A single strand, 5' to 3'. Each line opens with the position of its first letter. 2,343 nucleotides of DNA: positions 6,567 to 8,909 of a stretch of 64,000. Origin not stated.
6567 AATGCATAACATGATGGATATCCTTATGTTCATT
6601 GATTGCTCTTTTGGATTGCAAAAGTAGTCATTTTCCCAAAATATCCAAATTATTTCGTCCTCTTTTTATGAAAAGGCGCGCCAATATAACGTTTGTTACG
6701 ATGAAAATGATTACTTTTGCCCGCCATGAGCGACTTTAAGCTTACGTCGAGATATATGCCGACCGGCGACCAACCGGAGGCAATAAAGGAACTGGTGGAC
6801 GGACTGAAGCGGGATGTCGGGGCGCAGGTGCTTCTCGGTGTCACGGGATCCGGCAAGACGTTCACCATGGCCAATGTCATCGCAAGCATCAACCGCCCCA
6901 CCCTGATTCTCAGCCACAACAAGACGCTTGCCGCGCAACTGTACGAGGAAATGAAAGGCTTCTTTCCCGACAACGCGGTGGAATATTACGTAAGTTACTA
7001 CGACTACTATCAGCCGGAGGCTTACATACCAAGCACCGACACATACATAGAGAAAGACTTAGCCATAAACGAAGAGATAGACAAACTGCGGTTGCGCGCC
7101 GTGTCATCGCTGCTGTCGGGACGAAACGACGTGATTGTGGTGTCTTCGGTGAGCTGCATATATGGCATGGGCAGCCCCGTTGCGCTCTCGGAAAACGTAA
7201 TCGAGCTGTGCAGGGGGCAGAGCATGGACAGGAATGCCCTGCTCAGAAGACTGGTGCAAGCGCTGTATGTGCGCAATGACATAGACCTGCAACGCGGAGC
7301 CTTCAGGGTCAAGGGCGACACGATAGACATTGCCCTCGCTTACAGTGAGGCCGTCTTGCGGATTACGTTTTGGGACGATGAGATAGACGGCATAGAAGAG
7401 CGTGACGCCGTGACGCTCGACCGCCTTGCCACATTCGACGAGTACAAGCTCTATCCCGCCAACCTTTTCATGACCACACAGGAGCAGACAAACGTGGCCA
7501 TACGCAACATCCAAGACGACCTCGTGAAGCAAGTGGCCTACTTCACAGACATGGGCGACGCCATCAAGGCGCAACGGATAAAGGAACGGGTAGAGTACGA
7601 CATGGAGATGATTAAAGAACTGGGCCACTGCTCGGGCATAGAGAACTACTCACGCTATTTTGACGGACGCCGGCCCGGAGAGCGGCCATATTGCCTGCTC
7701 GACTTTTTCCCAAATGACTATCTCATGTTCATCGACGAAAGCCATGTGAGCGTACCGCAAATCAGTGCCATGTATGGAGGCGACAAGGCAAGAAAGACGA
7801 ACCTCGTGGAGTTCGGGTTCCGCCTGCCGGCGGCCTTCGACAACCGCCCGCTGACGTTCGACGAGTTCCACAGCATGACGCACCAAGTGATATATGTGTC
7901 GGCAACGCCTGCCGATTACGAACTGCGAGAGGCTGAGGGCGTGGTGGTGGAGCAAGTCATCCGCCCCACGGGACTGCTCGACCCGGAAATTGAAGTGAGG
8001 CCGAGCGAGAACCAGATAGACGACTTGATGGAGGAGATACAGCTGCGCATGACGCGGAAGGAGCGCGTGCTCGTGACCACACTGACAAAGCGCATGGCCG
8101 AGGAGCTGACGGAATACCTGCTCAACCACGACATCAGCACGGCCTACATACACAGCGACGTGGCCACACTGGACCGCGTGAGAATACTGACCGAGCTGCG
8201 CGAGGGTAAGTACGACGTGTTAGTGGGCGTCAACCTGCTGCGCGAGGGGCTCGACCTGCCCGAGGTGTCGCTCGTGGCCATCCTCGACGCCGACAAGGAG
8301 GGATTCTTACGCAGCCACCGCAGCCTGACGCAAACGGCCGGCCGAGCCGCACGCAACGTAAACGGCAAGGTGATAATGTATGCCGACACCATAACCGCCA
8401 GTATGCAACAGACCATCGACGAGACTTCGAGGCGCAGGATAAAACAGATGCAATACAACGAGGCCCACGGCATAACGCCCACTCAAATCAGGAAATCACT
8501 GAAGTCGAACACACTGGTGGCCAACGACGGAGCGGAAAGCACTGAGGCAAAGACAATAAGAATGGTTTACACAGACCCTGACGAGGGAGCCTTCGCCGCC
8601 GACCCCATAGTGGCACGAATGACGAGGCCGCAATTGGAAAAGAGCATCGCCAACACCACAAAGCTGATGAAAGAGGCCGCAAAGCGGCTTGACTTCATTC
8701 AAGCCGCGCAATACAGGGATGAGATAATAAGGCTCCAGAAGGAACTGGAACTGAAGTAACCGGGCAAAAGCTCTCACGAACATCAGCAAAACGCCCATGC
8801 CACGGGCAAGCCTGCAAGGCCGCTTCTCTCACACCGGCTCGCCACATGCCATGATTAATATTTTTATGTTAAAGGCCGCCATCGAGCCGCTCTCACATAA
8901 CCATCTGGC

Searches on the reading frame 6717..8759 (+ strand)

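Call 87: search_protein_families(library=pfam, proteins=[window:6717-8759:+], max_evalue=0.0001)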
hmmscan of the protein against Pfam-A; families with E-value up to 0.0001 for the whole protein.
window:6717-8759:+ (680 aa): 5 families
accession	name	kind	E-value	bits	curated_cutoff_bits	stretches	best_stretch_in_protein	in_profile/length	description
PF17757.6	UvrB_inter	-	1.2e-28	99.5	22.9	1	162-251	1-91/91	UvrB interaction domain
PF12344.14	UvrB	-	5.3e-21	74.6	27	1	554-595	1-42/43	Ultra-violet resistance protein B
PF00271.37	Helicase_C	-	1e-20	74.5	23.5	1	434-547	3-109/110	Helicase conserved C-terminal domain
PF04851.21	ResIII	-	1.7e-10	41.5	22.5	1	17-89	6-83/164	Type III restriction enzyme, res subunit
PF02151.25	UVR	-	1.2e-07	31.7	21.5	1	641-676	1-36/36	UvrB/uvrC motif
